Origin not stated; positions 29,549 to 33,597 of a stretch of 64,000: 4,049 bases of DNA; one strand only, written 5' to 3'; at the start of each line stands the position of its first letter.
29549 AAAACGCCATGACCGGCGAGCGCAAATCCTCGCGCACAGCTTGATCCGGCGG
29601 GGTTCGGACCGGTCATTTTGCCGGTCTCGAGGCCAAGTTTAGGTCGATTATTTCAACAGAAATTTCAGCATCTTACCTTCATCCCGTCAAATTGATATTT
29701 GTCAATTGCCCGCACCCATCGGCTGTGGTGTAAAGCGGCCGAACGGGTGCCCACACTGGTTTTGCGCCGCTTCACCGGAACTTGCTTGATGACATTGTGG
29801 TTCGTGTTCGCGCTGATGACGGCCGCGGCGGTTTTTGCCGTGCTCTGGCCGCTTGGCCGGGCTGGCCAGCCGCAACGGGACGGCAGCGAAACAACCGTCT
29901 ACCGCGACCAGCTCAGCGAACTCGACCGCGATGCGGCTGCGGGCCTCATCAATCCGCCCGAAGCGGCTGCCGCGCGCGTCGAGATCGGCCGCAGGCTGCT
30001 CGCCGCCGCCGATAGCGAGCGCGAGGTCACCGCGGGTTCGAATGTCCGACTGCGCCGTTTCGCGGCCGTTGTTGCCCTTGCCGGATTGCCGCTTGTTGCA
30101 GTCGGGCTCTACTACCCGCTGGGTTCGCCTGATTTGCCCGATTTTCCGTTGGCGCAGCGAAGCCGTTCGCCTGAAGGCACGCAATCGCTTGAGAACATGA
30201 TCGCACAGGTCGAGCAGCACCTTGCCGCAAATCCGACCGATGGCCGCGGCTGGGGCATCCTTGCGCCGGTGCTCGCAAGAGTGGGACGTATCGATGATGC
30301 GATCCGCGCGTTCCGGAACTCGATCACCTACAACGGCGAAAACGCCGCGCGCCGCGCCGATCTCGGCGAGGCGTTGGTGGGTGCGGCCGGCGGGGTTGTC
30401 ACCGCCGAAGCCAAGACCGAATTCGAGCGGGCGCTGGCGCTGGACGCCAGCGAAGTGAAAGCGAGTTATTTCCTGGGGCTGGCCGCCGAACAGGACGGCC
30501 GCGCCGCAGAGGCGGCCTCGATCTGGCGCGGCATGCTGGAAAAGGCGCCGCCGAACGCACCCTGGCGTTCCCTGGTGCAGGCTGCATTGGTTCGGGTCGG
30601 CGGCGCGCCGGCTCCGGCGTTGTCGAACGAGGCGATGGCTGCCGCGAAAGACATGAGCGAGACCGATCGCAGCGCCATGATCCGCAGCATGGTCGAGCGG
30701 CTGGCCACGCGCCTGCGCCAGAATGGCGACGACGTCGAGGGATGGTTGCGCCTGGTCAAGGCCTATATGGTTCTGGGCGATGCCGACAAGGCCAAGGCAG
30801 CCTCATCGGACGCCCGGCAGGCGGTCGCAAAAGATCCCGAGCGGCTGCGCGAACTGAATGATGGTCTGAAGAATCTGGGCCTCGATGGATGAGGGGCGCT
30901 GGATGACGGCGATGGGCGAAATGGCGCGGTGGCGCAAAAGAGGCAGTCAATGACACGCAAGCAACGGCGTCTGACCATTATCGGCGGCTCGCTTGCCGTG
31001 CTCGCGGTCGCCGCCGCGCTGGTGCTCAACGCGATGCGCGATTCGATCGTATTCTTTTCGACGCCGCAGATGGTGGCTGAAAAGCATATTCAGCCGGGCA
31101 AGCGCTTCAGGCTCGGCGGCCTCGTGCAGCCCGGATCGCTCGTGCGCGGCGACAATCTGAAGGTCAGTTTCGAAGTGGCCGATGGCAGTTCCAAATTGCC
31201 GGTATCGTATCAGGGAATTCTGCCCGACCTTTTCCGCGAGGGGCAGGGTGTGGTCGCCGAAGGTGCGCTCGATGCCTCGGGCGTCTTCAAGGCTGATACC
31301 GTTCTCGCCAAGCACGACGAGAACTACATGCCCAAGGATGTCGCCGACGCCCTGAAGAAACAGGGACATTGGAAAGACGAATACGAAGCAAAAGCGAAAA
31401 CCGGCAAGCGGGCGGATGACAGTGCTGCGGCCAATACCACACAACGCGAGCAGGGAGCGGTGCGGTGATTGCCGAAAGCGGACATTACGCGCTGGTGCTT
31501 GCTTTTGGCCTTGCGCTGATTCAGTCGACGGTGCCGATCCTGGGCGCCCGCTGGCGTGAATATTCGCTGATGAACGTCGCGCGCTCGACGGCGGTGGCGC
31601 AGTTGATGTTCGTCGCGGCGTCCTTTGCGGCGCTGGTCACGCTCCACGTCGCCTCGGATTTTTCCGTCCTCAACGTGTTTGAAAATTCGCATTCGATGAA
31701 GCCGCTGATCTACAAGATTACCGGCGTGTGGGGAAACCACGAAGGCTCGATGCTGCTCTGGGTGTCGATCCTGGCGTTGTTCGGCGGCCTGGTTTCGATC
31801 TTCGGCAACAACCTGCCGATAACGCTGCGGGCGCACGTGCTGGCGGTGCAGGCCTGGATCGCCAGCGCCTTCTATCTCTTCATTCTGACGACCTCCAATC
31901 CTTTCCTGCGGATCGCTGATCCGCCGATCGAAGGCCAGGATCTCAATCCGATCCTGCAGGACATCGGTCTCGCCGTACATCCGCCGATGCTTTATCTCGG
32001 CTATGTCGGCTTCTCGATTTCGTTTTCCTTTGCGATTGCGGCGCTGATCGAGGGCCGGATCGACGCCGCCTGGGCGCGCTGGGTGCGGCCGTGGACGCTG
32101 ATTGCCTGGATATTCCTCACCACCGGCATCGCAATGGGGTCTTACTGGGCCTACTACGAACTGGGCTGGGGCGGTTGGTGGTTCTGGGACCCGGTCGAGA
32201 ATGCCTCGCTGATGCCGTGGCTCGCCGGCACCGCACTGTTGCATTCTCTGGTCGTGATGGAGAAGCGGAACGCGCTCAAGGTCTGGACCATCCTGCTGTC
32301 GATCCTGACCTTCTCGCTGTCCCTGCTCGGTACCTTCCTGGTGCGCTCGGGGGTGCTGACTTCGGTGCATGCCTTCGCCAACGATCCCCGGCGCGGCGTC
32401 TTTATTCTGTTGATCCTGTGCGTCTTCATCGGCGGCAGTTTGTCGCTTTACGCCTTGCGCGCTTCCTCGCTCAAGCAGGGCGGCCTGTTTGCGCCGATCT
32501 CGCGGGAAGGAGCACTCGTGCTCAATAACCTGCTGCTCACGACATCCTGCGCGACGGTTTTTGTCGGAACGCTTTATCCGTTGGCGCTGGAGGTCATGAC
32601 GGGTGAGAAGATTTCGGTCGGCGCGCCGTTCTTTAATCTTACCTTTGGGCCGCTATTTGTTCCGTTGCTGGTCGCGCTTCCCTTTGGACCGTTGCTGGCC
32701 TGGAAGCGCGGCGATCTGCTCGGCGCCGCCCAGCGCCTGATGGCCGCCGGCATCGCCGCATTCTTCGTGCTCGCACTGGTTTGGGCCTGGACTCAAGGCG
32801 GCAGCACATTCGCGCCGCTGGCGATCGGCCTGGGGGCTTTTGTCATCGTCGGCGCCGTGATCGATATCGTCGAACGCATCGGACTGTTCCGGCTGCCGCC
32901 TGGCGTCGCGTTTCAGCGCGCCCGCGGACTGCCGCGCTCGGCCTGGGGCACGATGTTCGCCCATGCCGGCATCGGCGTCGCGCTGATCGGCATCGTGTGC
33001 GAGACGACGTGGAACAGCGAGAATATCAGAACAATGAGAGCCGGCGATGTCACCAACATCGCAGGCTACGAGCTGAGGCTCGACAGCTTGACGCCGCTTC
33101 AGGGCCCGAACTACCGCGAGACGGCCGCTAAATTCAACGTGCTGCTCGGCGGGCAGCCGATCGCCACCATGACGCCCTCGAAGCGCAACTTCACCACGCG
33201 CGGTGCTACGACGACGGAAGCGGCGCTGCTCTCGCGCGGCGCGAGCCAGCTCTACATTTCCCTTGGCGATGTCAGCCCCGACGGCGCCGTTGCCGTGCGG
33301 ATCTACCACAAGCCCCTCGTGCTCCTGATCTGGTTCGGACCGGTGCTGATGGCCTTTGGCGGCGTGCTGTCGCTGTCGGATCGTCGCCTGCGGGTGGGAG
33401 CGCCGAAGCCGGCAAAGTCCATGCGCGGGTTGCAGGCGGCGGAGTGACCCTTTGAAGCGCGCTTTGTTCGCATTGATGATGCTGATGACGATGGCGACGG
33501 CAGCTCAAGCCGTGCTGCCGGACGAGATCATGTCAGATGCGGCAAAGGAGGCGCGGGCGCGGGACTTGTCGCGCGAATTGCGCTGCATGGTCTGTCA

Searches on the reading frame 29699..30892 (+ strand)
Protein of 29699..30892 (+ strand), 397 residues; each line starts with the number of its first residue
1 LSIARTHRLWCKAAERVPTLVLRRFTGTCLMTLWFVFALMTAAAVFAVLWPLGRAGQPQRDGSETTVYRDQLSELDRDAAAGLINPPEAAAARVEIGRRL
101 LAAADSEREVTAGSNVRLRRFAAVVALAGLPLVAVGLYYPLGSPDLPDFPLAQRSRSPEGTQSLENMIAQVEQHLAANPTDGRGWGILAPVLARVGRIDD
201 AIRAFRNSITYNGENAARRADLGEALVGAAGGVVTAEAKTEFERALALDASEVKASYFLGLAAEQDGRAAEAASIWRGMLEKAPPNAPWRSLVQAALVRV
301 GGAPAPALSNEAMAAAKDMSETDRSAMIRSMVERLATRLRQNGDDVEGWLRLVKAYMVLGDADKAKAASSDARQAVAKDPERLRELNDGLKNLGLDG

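Call 42: search_protein_families(library=pfam, proteins=[window:29699-30892:+], max_evalue=0.0001)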
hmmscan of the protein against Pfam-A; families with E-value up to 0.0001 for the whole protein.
window:29699-30892:+ (397 aa): 5 families
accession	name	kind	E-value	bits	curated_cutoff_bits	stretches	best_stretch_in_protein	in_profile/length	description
PF23914.1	TPR_CcmH_CycH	-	3.6e-20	72.8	42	2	156-288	24-156/158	Cytochrome c-type biogenesis protein H TPR domain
PF14559.12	TPR_19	-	1.3e-09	38.7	25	0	339-381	18-60/68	Tetratricopeptide repeat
PF13432.12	TPR_16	-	2.7e-06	28.2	32.7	1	236-286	14-64/65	Tetratricopeptide repeat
PF07719.23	TPR_2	-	3.1e-05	24.2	27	0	191-214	10-33/34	Tetratricopeptide repeat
PF13428.12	TPR_14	-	4.6e-05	24.1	23.5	0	347-386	2-41/44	Tetratricopeptide repeat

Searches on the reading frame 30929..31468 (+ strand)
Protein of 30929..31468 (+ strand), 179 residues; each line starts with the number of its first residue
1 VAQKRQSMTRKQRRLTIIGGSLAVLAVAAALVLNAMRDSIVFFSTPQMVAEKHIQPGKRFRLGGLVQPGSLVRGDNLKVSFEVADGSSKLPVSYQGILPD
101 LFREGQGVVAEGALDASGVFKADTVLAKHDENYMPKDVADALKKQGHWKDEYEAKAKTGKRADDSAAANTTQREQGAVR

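Call 42: search_protein_families(library=pfam, proteins=[window:30929-31468:+], max_evalue=0.0001)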
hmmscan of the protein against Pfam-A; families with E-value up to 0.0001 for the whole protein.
window:30929-31468:+ (179 aa): 1 family
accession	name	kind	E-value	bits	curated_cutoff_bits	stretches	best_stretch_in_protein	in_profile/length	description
PF03100.22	CcmE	-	1e-35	122.4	24.6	1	40-136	1-99/99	CcmE domain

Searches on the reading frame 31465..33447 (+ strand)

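Call 42: search_protein_families(library=pfam, proteins=[window:31465-33447:+], max_evalue=0.0001)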
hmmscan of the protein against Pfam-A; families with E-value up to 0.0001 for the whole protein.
window:31465-33447:+ (660 aa): 2 families
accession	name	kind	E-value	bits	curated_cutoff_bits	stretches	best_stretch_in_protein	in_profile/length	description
PF16327.10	CcmF_C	-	9.6e-118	393.5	28.7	1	315-640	1-323/323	Cytochrome c-type biogenesis protein CcmF C-terminal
PF01578.25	Cytochrom_C_asm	-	1.1e-52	179.2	29.9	1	89-295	1-206/212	Cytochrome C assembly protein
